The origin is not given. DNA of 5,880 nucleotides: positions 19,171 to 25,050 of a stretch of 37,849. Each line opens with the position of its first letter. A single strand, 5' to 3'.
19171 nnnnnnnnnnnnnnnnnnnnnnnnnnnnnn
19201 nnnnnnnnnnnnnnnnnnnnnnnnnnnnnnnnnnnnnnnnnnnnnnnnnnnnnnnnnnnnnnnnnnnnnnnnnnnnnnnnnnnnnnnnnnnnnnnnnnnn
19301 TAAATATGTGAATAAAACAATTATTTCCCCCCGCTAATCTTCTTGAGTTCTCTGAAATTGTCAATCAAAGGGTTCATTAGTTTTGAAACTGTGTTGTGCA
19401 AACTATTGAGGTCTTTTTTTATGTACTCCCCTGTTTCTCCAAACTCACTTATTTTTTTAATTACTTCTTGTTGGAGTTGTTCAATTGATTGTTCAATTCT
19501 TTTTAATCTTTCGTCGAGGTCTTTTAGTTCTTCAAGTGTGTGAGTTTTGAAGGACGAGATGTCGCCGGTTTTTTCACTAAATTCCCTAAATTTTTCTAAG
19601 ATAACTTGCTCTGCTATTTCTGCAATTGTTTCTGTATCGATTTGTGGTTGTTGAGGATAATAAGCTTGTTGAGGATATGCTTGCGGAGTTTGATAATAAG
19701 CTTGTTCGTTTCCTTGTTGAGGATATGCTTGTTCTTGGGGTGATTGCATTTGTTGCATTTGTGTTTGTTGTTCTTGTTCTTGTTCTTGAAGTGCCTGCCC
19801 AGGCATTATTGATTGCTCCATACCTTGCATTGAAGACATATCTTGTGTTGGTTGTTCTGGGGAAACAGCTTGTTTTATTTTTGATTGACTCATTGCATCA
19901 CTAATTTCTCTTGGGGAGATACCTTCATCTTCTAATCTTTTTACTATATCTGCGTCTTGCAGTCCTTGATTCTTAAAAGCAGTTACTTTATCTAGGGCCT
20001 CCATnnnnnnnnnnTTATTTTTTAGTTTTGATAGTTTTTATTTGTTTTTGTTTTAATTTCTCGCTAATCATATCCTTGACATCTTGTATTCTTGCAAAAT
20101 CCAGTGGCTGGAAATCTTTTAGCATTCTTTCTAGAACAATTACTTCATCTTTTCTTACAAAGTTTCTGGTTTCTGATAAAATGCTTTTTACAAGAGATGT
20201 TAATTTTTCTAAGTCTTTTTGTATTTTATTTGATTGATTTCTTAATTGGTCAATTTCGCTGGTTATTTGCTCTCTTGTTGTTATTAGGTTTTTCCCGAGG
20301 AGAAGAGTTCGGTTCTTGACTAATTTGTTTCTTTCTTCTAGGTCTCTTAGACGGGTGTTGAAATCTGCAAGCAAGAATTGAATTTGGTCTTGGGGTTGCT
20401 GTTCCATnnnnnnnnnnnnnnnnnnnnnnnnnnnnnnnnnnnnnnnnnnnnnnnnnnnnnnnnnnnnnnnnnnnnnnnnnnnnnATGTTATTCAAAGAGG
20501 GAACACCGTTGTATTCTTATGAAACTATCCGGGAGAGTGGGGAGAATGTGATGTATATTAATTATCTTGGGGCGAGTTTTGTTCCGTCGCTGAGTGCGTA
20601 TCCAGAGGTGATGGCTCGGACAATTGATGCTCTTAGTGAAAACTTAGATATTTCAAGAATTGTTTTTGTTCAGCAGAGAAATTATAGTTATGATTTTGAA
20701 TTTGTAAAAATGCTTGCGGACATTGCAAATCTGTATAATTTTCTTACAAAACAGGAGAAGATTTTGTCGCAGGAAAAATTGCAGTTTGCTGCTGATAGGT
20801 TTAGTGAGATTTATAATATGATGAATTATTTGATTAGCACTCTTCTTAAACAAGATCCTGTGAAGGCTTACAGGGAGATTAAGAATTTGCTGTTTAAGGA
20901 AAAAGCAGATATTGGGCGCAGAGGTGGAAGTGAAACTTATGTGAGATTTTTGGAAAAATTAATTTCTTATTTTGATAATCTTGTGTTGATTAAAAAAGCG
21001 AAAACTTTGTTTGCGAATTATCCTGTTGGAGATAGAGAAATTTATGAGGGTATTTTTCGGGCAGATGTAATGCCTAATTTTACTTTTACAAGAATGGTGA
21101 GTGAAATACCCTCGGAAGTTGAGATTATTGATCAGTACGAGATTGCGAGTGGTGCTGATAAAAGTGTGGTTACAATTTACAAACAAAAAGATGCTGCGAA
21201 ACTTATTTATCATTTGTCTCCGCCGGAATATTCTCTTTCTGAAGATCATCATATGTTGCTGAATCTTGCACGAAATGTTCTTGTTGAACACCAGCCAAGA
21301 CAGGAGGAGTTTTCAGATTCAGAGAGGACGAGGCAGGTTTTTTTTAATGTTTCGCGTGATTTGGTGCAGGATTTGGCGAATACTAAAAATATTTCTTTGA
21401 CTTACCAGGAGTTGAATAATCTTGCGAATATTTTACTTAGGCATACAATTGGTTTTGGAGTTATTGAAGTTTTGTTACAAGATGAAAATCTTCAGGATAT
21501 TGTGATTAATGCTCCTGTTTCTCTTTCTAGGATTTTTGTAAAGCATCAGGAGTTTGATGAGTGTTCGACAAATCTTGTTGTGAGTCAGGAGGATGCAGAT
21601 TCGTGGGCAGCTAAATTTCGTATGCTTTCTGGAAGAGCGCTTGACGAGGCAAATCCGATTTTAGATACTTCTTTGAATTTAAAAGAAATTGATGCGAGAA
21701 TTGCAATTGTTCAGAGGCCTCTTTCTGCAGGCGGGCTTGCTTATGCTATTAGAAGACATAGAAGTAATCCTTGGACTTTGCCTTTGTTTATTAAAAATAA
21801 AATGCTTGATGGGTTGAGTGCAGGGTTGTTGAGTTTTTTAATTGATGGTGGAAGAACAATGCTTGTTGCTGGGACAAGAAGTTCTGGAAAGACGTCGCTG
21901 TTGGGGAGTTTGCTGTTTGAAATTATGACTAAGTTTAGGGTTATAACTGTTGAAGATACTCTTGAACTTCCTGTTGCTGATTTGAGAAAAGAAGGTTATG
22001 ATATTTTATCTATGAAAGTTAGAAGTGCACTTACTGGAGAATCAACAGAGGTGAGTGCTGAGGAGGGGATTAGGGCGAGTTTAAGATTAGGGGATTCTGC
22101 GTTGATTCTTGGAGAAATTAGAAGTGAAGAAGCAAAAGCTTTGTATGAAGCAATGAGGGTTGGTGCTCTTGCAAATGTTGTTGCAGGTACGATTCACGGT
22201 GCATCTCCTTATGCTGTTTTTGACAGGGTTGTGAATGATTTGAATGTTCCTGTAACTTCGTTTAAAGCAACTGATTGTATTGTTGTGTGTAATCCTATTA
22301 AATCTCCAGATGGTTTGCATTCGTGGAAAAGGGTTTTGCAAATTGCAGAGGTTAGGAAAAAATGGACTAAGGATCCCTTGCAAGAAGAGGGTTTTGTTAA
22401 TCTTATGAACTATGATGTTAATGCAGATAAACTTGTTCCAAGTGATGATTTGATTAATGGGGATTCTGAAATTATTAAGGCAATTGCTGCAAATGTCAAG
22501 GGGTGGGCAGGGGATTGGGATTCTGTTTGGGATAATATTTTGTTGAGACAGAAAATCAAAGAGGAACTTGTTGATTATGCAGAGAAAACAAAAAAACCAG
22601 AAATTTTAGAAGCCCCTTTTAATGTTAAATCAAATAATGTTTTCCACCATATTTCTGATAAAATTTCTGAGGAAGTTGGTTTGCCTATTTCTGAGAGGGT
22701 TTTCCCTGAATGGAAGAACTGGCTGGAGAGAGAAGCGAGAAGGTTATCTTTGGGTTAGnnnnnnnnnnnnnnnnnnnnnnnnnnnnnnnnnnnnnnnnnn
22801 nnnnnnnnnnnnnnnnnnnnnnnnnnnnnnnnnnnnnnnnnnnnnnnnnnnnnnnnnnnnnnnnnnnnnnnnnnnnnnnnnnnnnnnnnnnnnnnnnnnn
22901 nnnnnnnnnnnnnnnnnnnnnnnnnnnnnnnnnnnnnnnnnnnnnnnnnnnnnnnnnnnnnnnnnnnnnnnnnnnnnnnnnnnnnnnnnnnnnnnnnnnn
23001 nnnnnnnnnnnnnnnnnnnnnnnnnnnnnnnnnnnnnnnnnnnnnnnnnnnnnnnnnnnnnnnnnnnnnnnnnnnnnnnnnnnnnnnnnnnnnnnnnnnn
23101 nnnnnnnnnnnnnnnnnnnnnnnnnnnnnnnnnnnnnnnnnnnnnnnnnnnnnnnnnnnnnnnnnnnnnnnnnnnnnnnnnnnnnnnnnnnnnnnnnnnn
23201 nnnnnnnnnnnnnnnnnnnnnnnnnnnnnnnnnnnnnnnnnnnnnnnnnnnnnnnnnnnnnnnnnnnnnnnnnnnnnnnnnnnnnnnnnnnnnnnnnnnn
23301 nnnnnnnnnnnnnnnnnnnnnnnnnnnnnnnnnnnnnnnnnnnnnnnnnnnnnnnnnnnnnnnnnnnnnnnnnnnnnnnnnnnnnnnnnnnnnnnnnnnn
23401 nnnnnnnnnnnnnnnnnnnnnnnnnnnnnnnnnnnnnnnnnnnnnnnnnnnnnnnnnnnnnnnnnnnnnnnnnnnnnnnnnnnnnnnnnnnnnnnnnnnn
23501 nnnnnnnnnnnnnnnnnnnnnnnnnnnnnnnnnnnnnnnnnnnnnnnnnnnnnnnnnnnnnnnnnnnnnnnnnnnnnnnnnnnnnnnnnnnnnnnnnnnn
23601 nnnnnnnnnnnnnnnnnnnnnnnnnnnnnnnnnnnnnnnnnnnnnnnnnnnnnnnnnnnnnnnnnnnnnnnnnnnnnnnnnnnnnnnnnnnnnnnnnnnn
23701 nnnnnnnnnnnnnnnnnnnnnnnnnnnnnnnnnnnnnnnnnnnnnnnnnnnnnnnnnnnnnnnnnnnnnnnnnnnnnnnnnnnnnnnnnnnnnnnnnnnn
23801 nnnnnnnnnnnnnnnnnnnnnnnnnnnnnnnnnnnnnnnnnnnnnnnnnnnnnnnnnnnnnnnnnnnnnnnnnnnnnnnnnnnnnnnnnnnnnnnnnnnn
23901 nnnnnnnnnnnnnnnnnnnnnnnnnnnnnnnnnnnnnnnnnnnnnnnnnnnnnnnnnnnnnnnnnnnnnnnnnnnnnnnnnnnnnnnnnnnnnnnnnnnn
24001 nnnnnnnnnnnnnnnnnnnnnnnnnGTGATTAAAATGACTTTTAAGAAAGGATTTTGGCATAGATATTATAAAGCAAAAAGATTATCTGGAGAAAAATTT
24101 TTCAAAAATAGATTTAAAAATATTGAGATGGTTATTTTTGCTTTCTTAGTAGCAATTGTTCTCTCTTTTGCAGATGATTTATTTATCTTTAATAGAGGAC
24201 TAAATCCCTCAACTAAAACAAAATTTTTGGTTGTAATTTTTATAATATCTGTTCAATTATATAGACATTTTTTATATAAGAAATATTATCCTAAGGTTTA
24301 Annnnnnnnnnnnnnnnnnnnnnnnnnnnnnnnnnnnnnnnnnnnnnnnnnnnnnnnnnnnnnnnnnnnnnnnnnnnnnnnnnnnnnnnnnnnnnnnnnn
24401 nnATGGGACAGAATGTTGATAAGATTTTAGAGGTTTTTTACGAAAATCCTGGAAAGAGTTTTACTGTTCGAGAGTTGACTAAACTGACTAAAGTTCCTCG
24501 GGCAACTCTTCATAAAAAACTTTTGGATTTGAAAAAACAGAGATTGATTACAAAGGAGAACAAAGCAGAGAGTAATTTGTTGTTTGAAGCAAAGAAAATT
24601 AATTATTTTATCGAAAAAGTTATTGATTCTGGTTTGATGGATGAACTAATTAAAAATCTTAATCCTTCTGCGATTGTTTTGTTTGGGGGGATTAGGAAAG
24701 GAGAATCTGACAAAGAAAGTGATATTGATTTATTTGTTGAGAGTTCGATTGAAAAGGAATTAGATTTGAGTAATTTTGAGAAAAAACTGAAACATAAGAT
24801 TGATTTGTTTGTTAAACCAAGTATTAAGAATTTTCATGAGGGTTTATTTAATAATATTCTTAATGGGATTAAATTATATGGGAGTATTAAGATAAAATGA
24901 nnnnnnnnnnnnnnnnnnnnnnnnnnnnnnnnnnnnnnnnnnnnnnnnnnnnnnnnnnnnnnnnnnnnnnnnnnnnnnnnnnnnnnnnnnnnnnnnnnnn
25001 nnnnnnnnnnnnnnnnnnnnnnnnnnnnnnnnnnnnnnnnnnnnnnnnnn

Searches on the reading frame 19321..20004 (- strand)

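Call 32: search_protein_families(library=pfam, proteins=[window:19321-20004:-], max_evalue=0.01)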
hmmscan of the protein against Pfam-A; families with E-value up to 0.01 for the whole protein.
window:19321-20004:- (227 aa): 4 families
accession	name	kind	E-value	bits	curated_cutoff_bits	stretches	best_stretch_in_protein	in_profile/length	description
PF06009.19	Laminin_II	-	0.0017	18.8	33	1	148-222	7-80/138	Laminin Domain II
PF05218.19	DUF713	-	0.0044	17.2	24.5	1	142-224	26-105/185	Protein of unknown function (DUF713)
PF07889.17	DUF1664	-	0.0075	16.7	34.6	1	148-211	56-115/124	Protein of unknown function (DUF1664)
PF10635.14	DisA-linker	-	0.0077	16.5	25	0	124-218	4-100/142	DisA bacterial checkpoint controller linker region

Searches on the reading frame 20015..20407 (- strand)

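Call 32: search_protein_families(library=pfam, proteins=[window:20015-20407:-], max_evalue=0.01)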
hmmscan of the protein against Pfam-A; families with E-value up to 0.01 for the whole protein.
window:20015-20407:- (130 aa): 1 family
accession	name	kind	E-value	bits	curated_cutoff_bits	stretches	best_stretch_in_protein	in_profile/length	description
PF23967.1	DUF7295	-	0.001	19.8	27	1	38-111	41-112/121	Family of unknown function (DUF7295)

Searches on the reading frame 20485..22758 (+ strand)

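Call 32: search_protein_families(library=pfam, proteins=[window:20485-22758:+], max_evalue=0.01)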
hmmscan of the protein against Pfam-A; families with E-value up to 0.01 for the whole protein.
window:20485-22758:+ (757 aa): 1 family
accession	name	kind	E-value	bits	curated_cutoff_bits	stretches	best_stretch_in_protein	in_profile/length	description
PF00437.27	T2SSE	-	5.5e-14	52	24.9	1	397-582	87-255/370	Type II/IV secretion system protein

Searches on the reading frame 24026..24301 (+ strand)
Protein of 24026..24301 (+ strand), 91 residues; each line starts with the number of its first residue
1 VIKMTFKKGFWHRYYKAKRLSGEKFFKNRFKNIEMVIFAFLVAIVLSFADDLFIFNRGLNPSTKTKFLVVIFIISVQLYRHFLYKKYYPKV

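Call 32: search_protein_families(library=pfam, proteins=[window:24026-24301:+], max_evalue=0.01)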
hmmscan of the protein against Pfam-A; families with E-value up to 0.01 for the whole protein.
window:24026-24301:+ (91 aa): 2 families
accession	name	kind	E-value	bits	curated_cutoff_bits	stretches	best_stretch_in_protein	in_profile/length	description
PF13789.11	DUF4181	-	0.0035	18.2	25.4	1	9-87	7-83/108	Domain of unknown function (DUF4181)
PF17434.7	DUF5413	-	0.0048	17.7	31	1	3-74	22-92/133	Family of unknown function (DUF5413)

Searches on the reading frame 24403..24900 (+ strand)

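Call 33: search_protein_families(library=pfam, proteins=[window:24403-24900:+], max_evalue=0.01)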
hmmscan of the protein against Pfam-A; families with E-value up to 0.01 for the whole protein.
window:24403-24900:+ (165 aa): 4 families
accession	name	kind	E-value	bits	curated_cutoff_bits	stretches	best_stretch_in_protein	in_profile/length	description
PF01909.29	NTP_transf_2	-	3.6e-08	34.1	21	1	84-143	10-79/93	Nucleotidyltransferase domain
PF18765.7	Polbeta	-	9.1e-07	29.4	26.9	1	82-159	7-88/93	Polymerase beta, Nucleotidyltransferase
PF12802.13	MarR_2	-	2.8e-05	24.6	27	1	8-52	10-53/61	MarR family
PF08279.18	HTH_11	-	0.0085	16.4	25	0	6-47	3-43/55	HTH domain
